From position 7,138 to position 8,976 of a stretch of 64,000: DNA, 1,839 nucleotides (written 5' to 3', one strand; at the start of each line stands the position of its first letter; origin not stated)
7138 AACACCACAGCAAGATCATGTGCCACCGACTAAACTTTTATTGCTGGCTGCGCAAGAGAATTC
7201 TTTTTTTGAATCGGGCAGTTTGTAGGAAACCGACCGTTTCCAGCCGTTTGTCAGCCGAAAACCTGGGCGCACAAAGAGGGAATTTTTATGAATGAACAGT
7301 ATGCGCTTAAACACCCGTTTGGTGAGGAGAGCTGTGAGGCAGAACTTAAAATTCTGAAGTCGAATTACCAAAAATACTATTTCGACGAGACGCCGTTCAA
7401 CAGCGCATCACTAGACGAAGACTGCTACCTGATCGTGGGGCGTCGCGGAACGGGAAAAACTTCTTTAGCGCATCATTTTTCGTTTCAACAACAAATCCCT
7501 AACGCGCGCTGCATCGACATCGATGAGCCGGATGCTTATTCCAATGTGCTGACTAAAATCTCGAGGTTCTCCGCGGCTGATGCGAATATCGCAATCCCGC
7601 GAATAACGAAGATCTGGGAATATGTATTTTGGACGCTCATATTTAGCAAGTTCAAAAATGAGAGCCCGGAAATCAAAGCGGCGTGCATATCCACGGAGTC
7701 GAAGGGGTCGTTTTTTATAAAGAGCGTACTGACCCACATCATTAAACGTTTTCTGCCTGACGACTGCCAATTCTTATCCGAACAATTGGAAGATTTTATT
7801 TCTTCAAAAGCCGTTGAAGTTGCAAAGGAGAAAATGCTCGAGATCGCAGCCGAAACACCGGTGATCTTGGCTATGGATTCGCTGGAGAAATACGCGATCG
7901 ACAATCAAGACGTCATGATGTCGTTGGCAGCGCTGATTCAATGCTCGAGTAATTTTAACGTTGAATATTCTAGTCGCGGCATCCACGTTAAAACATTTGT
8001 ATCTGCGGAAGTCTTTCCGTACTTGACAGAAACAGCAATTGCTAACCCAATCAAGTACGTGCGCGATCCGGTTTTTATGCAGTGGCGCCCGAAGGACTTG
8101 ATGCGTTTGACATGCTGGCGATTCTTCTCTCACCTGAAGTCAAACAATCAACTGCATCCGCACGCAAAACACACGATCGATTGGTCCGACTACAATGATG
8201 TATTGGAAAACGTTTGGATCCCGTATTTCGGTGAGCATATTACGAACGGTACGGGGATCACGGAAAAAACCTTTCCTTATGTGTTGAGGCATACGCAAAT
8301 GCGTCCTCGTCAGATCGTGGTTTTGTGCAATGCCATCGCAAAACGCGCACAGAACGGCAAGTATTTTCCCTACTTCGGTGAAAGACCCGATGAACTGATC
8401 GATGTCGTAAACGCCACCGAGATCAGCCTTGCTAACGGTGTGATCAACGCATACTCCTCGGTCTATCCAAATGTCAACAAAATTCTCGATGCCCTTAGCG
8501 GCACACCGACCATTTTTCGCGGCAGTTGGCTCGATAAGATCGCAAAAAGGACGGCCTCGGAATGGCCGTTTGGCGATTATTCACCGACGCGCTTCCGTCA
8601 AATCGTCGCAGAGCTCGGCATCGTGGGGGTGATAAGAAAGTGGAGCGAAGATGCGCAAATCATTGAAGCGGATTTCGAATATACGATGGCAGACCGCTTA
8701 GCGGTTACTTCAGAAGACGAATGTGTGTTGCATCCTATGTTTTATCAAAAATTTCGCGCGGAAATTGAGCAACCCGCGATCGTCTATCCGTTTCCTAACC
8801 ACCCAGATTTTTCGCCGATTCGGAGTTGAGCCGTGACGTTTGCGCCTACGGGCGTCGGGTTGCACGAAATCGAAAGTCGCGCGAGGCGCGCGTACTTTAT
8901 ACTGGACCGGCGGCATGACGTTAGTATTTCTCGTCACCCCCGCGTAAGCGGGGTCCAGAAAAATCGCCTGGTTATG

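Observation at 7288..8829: Lone intact low-GC P-loop ATPase in an otherwise decaying tRNA island: candidate defence/conflict component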

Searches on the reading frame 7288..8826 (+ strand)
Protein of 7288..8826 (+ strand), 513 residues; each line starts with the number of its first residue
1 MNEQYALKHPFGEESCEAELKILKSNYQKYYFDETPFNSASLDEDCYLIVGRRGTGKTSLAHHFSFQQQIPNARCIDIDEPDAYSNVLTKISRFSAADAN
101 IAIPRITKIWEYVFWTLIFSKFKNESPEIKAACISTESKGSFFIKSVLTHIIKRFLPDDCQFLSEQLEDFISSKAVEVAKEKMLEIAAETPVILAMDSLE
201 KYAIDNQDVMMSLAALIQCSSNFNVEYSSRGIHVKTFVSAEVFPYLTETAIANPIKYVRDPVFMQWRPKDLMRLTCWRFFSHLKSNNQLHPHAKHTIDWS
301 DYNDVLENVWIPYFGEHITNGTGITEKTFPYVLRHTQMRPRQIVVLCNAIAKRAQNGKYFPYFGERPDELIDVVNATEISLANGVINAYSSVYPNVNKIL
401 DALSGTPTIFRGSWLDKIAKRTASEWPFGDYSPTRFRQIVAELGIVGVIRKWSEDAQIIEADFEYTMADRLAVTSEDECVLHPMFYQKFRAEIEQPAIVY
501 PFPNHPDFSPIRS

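Call 4: search_protein_families(library=pfam, proteins=[window:7288-8826:+], max_evalue=1)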
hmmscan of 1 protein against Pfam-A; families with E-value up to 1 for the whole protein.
window:7288-8826:+ (513 aa): 9 families
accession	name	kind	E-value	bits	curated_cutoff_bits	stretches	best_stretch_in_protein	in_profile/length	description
PF13191.12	AAA_16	-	0.00013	23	32.6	1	45-218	25-157/167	AAA ATPase domain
PF20720.3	nSTAND3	-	0.014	15.5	27.2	1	45-88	18-61/155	Novel STAND NTPase 3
PF13479.12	AAA_24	-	0.017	15.4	27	1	47-80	5-32/195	AAA domain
PF00004.35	AAA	-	0.024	15.5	21.2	1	48-84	2-35/131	ATPase family associated with various cellular activities (AAA)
PF06745.19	ATPase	-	0.027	14.3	26.6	1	43-69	18-44/231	KaiC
PF24389.1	ORC-CDC6-like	-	0.029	13.6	27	1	29-69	18-57/571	ORC-CDC6-like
PF13173.12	AAA_14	-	0.032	14.7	27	1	46-86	4-45/129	AAA domain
PF13401.12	AAA_22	-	0.057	14.2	27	1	44-83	5-44/130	AAA domain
PF05621.17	TniB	-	0.2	11.5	22.4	1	45-69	36-60/189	Bacterial TniB protein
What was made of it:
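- On DS-41 anti-phage protein (NCBIfam NF053860, equivalog): 513 aa with no other Pfam domain (call 4).
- On STAND NTPases (AAA_16, NB-ARC, NACHT, nSTAND): AAA_16 scores 23 bits against 32.6 and nSTAND3 scores 15.5 against 27.2 (call 4).
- On Transposition or replication AAA+ ATPases (TnsC, TniB, MuB, ORC/Cdc6): TniB scores 11.5 bits against a cutoff of 22.4 (call 4).
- Closest known: STAND NTPases of prokaryotic immunity. Different: Pfam AAA_16 and nSTAND3 hits are below their gathering scores (call 4).
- Closest known: ORC/Cdc6-type and related AAA+ ATPases used in defence or DNA transactions. Different: The PF24389 score for the window protein is 13.6 bits against a cutoff of 27 (call 4).
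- There are weak Pfam hits to TniB and to ORC-CDC6-like (call 4). The window protein has no EAD (call 4).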

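Call 5: search_protein_families(library=padloc, proteins=[window:7288-8826:+], max_evalue=1)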
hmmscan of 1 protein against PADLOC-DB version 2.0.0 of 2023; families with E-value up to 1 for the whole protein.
window:7288-8826:+ (513 aa): 4 families
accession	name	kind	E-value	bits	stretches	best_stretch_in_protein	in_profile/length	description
PDLC04561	PDC-M28C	-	0.00026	18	1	40-290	41-267/480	-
PDLC04140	mad8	-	0.0071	13.9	1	47-82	30-67/314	mads_8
PDLC00915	TRIP13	-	0.04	11.3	1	47-64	66-83/302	TRIP13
PDLC01994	RtcR_PspF1--CARF_AAA_HTH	-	0.04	11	1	47-65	184-202/468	-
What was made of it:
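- Closest known: STAND NTPases of prokaryotic immunity. Different: No Avs or NACHT model in PADLOC matches (call 5).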

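Call 6: search_protein_families(library=ncbifam, proteins=[window:7288-8826:+], max_evalue=1)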
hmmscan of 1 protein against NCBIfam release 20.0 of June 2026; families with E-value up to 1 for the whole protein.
window:7288-8826:+ (513 aa): 4 families
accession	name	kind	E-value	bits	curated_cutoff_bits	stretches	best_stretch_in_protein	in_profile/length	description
NF047389.1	ATPase_Sll1717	subfamily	9.1e-49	166.8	75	1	11-487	1-452/454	P-loop ATPase, Sll1717 family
NF053860.1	DS41_1_antiphage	equivalog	0.0001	21.4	370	1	8-83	4-78/448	anti-phage protein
TIGR02397.1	dnaX_nterm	equivalog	0.013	14.7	250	1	45-65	37-57/355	DNA polymerase III subunit gamma/tau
NF004046.1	PRK05563.1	equivalog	0.074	11.9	400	1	46-64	39-57/567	DNA polymerase III subunit gamma/tau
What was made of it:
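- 7288..8829 (+): Intact CDS of 513 aa: P-loop ATPase of the Sll1717 family (NF047389). NF047389 match with E = 9e-49 and 166.8 bits against a cutoff of 75, covering profile positions 1-452 of 454 (call 6).
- On NCBIfam NF047389, P-loop ATPase, Sll1717 family: Residues 11-487 match profile positions 1-452 of 454 (call 6).
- On DS-41 anti-phage protein (NCBIfam NF053860, equivalog): 21.4 bits, covering residues 8-83 only (call 6).
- Closest known: DS-41. Different: The window protein fails the DS-41 equivalog cutoff, with 21 bits against 370 (call 6).
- Checked: The Sll1717 family assignment is confirmed (call 6).
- Full-length NF047389 match at 166.8 bits against a cutoff of 75 (call 6). The window protein scores 21 bits on the DS-41 equivalog model, whose cutoff is 370 (call 6).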

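Call 7: search_solved_structures(query=window:7288-8826:+, max_evalue=10)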
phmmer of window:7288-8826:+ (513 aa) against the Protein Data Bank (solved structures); distinct sequences matched with E-value up to 10: 1.
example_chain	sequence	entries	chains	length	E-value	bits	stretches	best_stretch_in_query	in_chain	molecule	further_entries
3pb2_A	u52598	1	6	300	1.7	10.5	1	320-486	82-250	Dihydrodipicolinate synthase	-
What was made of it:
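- Tried and rejected: PDB sequence search: nothing relevant (call 7).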

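Call 12: find_homologous_proteins(query=window:7288-8826:+, max_evalue=0.001)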
Query window:7288-8826:+ (513 aa): 623 proteins with E <= 0.001 among 7385 candidates; the best 120 are listed.
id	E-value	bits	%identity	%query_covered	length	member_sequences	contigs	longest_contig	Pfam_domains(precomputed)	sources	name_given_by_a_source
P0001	0.0e+0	1191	100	100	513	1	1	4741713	-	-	-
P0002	1.1e-258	877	72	100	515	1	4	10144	-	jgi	-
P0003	6.6e-251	851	70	99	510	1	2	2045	-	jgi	-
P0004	1.6e-250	850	68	99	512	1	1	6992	-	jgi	jgi:hypothetical protein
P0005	1.6e-249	847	69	100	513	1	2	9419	-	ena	-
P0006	1.2e-248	844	69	99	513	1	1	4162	-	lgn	-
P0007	6.9e-248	842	70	99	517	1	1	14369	-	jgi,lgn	-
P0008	2.2e-245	833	68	100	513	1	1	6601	-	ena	-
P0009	4.9e-242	822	68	100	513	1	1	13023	-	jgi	jgi:hypothetical protein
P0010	8.0e-242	822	67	98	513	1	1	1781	-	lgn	-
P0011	1.2e-241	821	67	98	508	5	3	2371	-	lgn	-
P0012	1.5e-239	814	66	98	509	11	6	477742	-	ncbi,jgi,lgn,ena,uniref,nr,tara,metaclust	ncbi:P-loop ATPase, Sll1717 family [Paraglaciecola chathamensis]|jgi:hypothetical protein|uniref:Unc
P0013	7.1e-187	640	54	99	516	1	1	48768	-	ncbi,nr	ncbi:MAG: hypothetical protein JAY90_19535 [Candidatus Thiodiazotropha lotti]|nr:hypothetical protei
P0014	3.0e-186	638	52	99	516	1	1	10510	-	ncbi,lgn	-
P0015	3.5e-184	631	52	99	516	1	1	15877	-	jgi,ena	-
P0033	3.6e-166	572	48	99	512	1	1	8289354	-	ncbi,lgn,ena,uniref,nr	ncbi:P-loop ATPase, Sll1717 family [Gimesia chilikensis]|uniref:Uncharacterized protein n=1 Tax=Gime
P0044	1.0e-164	567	48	99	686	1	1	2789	PF01582.26,PF13676.12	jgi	jgi:hypothetical protein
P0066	1.2e-161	557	48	98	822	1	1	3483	PF07714.24,PF00069.32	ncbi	ncbi:MAG: serine/threonine-protein kinase [Acidobacteriota bacterium]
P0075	4.5e-161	555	48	97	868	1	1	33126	PF07714.24,PF00069.32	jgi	jgi:serine/threonine protein kinase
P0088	3.9e-160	552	49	98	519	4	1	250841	-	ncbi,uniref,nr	ncbi:hypothetical protein [Pseudanabaena sp. FACHB-2040]|uniref:P-loop ATPase, Sll1717 family n=1 Ta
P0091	4.7e-160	552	48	98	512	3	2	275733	PF24389.2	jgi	jgi:archaellum biogenesis ATPase FlaH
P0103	1.5e-159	550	49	97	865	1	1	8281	PF07714.24,PF00069.32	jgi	jgi:serine/threonine protein kinase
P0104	1.9e-159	550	48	97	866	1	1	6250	PF07714.24,PF00069.32,PF03109.23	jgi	jgi:serine/threonine protein kinase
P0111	3.6e-159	549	47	99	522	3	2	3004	PF24389.2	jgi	-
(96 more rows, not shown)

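Call 18: find_encoding_contigs(protein=P0001, flank=10000, max_places=3)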
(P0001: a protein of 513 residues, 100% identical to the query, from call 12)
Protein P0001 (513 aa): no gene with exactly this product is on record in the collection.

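Call 22: find_related_loci(query=A1, collection=genome_contigs, flank=10000)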
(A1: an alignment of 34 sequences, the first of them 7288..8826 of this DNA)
Query A1 (513 aa) in genome_contigs; peptide patterns used: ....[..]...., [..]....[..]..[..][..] (x = any residue, [..] = any of these).
599 stretches matched a pattern (row limit reached: there are more); 188 encode a relative of the query (tblastn E <= 1e-3); the best 80 are kept; 80 distinct loci.
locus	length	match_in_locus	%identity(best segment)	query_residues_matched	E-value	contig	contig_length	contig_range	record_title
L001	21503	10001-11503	67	8-508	0e+0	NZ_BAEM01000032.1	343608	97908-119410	Paraglaciecola chathamensis S18K6, whole genome shotgun sequence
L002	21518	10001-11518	50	7-513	6e-177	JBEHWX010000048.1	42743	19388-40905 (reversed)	MAG: Bacteroidota bacterium isolate ES1.bin.100 NODE_857_length_42743_cov_8.248405, whole genome shotgun sequence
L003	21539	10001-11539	50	1-512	2e-172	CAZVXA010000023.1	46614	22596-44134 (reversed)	MAG TPA_asm: uncultured bacterium isolate SRP319275_co3_141 genome assembly, contig: NODE_968_length_46614_cov_84.420391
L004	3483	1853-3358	48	9-511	3e-178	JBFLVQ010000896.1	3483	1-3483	MAG: Acidobacteriota bacterium isolate MAG010 MAG010_896, whole genome shotgun sequence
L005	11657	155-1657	49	10-512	9e-169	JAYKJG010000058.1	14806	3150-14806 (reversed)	MAG: Prochlorothrix sp. isolate 814324 NODE_16697793, whole genome shotgun sequence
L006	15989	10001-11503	48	10-512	1e-167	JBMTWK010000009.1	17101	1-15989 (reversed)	MAG: Prochlorothrix sp. isolate LKB_V7_S19_50percent_ser_metabat.54 NODE_787_length_17101_cov_6.586061, whole genome sho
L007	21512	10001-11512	45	5-508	4e-167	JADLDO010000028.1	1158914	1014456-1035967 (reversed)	MAG: Caldilineaceae bacterium isolate SJ28 c_000000499851, whole genome shotgun sequence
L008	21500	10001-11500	49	10-511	7e-167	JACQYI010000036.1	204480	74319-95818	MAG: Oscillatoriophycideae cyanobacterium NC_groundwater_1537_Pr4_S-0.65um_50_18 SR1-18-Sp65_coassembly_scaffold_322707,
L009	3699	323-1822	48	10-511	1e-173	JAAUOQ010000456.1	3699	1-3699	MAG: Leptolyngbyaceae cyanobacterium CRU_2_3 NODE_9909_length_3699_cov_1.53359, whole genome shotgun sequence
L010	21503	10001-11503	50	9-512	1e-166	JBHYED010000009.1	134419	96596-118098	MAG: Phormidesmis sp. isolate CCAP1446_5_bin-004C CCAP1446_5_bin-004C_c9, whole genome shotgun sequence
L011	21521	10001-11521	48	3-511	7e-166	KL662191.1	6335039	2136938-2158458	Leptolyngbya sp. JSC-1 genomic scaffold Osccy1DRAFT_CYJSC1_DRAF_scaffold00069.1, whole genome shotgun sequence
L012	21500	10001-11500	48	10-511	2e-164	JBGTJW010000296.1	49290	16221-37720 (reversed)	MAG: Stenomitos sp. isolate JTS-RE299 k141_5399158, whole genome shotgun sequence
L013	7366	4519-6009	48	10-508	3e-165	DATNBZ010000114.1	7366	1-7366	MAG TPA_asm: Blastocatellia bacterium isolate SMAG_U11201 k141_2025539, whole genome shotgun sequence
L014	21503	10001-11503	50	9-512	8e-165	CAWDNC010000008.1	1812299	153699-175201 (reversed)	MAG: uncultured cyanobacterium isolate MFD03250.bin.1.131 genome assembly, contig: contig_2796, whole genome shotgun seq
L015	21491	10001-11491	49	10-508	2e-164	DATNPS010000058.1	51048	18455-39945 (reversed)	MAG TPA_asm: Crinalium sp. isolate SMAG_U16487 k141_4453852, whole genome shotgun sequence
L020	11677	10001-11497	48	9-508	3e-164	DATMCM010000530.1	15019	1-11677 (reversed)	MAG TPA_asm: Blastocatellia bacterium isolate SMAG_U13382 k141_244712, whole genome shotgun sequence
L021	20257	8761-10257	48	10-508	1e-163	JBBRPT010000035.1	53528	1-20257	MAG: Leptolyngbyales cyanobacterium isolate metawrap_la1_101 W_la1_101_k141_1044028L_53528_cov_22.0150, whole genome sho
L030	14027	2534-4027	45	9-508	1e-161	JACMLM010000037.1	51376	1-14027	MAG: Anaerolineales bacterium isolate ES-bin-309 ES-bin-309-contig-k141_4367933, whole genome shotgun sequence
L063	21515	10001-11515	46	2-511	2e-151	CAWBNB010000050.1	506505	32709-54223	MAG: uncultured beta proteobacterium isolate MFD02242.bin.1.340 genome assembly, contig: contig_5168, whole genome shotg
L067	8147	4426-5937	44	9-512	2e-148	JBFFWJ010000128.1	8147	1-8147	MAG: Longimicrobiales bacterium isolate Mix_mud24.2022.10.3 k141_1988819_length_8147_cov_10.6212, whole genome shotgun s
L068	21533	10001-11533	43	2-512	2e-147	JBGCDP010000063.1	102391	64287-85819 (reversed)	MAG: Anaerolineae bacterium isolate SGMAG-70 contig63, whole genome shotgun sequence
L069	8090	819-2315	43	7-505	2e-146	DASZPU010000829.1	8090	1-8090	MAG TPA_asm: Nannocystaceae bacterium isolate SMAG_U5979 k141_432508, whole genome shotgun sequence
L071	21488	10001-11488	43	7-505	5e-145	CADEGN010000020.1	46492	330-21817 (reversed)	MAG: uncultured Myxococcales bacterium isolate Myxococcales sp. RBC066 genome assembly, contig: MAG066_20, whole genome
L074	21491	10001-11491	43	8-502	6e-143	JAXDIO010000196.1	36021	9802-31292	MAG: Thermoanaerobaculia bacterium isolate BP_55 scaffold_1176952, whole genome shotgun sequence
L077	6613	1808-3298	42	7-502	5e-141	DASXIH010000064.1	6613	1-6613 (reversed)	MAG TPA_asm: Thermoanaerobaculia bacterium isolate SMAG_U5216 k141_2469661, whole genome shotgun sequence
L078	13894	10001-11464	42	10-501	2e-140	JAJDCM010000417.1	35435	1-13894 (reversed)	MAG: Planctomycetota bacterium isolate OFTM205 OFTM205_416, whole genome shotgun sequence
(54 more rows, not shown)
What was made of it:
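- The distribution is patchy: at least 188 hits among 185,579 species genomes, across at least 11 phyla (call 22). The gene is rare and patchy, found in roughly 0.1% of species genomes (call 22).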

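Call 24: search_protein_representatives(protein=window:7288-8826:+)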
Query: 513 residues. Proteins with E-value up to 0.001 (for the whole library): 865; up to 1e-10: 655; up to 1e-30: 153. The best 150 are listed.
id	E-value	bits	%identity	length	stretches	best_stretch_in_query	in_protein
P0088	1.2e-160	552.0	50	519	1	9-510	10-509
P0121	5.4e-157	540.0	46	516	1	4-511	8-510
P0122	2.3e-153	528.0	46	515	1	7-504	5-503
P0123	1.7e-150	518.6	47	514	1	7-509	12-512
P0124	2.5e-146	504.8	46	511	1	9-507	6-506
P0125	5.7e-146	503.6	47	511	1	6-511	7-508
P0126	2.3e-144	498.4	43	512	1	2-511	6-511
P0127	3.0e-141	488.0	45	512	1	9-503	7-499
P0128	2.7e-139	481.6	44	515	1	9-510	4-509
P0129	4.0e-139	481.0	44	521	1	8-503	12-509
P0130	7.3e-139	480.2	46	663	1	6-508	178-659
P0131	2.2e-137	475.3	43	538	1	8-511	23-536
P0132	5.0e-137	474.1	44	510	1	8-509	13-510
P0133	4.8e-134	464.3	43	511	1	7-509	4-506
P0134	4.9e-134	464.3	43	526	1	6-510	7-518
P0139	2.5e-127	442.2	40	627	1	8-508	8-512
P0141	7.3e-127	440.6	43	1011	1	22-504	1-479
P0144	1.5e-126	439.6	40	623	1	7-511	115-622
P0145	2.5e-126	438.9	43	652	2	7-503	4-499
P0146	3.7e-125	435.0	42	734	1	9-504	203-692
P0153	2.2e-118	412.6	40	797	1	8-504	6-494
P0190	8.2e-74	265.6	47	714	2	253-502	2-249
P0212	1.7e-55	205.2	31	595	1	36-501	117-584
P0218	3.5e-49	184.4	28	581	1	4-502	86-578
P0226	1.5e-42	162.5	29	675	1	7-489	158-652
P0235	8.8e-39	150.0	32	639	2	192-492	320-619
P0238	6.7e-36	140.5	29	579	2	176-505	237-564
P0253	2.3e-33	132.2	27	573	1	35-495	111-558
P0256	1.2e-32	129.8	27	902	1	33-503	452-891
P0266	3.6e-31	124.9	29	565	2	178-502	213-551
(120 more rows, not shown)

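Call 25: search_protein_families(library=pfam, proteins=[P0130, P0141, P0144, P0145, P0146, P0153, P0139, P0256, P0226, P0190], max_evalue=0.001)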
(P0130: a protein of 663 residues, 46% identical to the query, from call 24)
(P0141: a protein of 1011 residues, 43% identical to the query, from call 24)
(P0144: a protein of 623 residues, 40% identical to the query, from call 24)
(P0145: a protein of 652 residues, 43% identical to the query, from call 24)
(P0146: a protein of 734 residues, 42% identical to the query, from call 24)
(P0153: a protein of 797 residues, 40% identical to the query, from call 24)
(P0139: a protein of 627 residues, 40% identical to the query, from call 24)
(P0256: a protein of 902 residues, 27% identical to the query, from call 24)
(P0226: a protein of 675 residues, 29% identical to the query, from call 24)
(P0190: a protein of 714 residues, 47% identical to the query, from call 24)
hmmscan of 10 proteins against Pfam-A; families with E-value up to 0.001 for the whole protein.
P0130 (663 aa): 2 families
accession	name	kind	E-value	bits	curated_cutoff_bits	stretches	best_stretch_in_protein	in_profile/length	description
PF13676.11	TIR_2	-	1.3e-17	64.9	28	1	13-106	1-100/122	TIR domain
PF13191.12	AAA_16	-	1.5e-05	26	32.6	1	218-374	26-162/167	AAA ATPase domain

P0141 (1011 aa): 5 families
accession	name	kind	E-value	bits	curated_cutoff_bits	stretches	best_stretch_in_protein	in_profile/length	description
PF24389.1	ORC-CDC6-like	-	1.3e-15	57.6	27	1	507-556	7-55/571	ORC-CDC6-like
PF13191.12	AAA_16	-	1.5e-07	32.5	32.6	1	22-181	23-144/167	AAA ATPase domain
PF13401.12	AAA_22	-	3.5e-06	27.8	27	0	537-608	9-82/130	AAA domain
PF01637.24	ATPase_2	-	0.00029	21.1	33.2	0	534-569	21-56/225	ATPase domain predominantly from Archaea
PF06745.19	ATPase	-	0.00044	20.1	26.6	0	22-61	18-60/231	KaiC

P0144 (623 aa): 3 families
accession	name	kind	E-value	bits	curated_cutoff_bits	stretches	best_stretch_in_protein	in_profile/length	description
PF19955.5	EAD1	-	1.5e-15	57.8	24.2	1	1-87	1-89/90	Effector-associated domain 1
PF24389.1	ORC-CDC6-like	-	5.4e-06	25.9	27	1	136-179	17-60/571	ORC-CDC6-like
PF13191.12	AAA_16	-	0.00038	21.4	32.6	0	155-175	27-47/167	AAA ATPase domain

P0145 (652 aa): 6 families
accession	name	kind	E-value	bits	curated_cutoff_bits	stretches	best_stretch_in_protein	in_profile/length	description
PF24389.1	ORC-CDC6-like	-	1.2e-14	54.4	27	2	526-579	6-58/571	ORC-CDC6-like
PF13191.12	AAA_16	-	4.6e-10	40.7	32.6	1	33-214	16-158/167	AAA ATPase domain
PF13401.12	AAA_22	-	4e-05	24.4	27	0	557-601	9-53/130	AAA domain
PF01637.24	ATPase_2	-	6.9e-05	23.2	33.2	0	552-591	19-59/225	ATPase domain predominantly from Archaea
PF06745.19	ATPase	-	0.00015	21.7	26.6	0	30-78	9-60/231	KaiC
PF20720.3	nSTAND3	-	0.00045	20.4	27.2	0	42-84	19-61/155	Novel STAND NTPase 3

P0146 (734 aa): 2 families
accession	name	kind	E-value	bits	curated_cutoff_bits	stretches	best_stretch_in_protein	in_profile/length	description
PF12770.12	CHAT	-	1.2e-08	35.2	24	1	20-163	107-258/289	CHAT domain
PF13401.12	AAA_22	-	0.0003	21.6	27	0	242-284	9-57/130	AAA domain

P0153 (797 aa): 6 families
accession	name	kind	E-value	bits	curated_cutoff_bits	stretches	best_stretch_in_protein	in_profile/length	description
PF24389.1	ORC-CDC6-like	-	9.4e-18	64.7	27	2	520-573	6-58/571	ORC-CDC6-like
PF13191.12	AAA_16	-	6.6e-11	43.4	32.6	1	37-207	25-157/167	AAA ATPase domain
PF13401.12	AAA_22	-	8.1e-07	29.9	27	0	38-73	7-42/130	AAA domain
PF01637.24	ATPase_2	-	8.2e-06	26.2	33.2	0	546-634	19-103/225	ATPase domain predominantly from Archaea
PF13173.12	AAA_14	-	0.00027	21.4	27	0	36-77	2-44/129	AAA domain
PF13479.12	AAA_24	-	0.00049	20.4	27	0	38-73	4-33/195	AAA domain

P0139 (627 aa): 1 family
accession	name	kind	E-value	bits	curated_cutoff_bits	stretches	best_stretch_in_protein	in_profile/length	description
PF19955.5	EAD1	-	1e-17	64.8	24.2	1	541-622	3-87/90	Effector-associated domain 1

P0256 (902 aa): 6 families
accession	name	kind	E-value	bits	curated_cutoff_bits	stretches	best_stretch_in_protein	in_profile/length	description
PF13191.12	AAA_16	-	6.6e-11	43.4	32.6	1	23-193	5-167/167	AAA ATPase domain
PF13401.12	AAA_22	-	8.4e-10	39.5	27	1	40-196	5-124/130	AAA domain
PF01637.24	ATPase_2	-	4.8e-07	30.3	33.2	0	464-603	21-131/225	ATPase domain predominantly from Archaea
PF13173.12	AAA_14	-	1.2e-05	25.8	27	0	464-506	3-48/129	AAA domain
PF24389.1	ORC-CDC6-like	-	4.2e-05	22.9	27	1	455-482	23-51/571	ORC-CDC6-like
PF00931.28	NB-ARC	-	0.00092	19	23.5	0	39-88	17-74/248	NB-ARC domain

P0226 (675 aa): 3 families
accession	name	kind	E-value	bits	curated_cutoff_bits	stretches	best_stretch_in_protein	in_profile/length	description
PF19957.5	EAD5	-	2e-14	54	27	1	6-97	4-97/135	Effector-associated domain 5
PF13191.12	AAA_16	-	4.3e-05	24.5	32.6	1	195-381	28-156/167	AAA ATPase domain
PF24883.2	NPHP3_N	-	0.00039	21.1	24.8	0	299-382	66-152/164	Nephrocystin 3, N-terminal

P0190 (714 aa): 1 family
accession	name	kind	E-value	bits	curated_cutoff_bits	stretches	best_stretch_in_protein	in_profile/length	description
PF24389.1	ORC-CDC6-like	-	2.8e-09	36.7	27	1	275-421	7-144/571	ORC-CDC6-like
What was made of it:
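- Tandem ATPase fusions exist (P0141, P0145, P0153; call 25).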
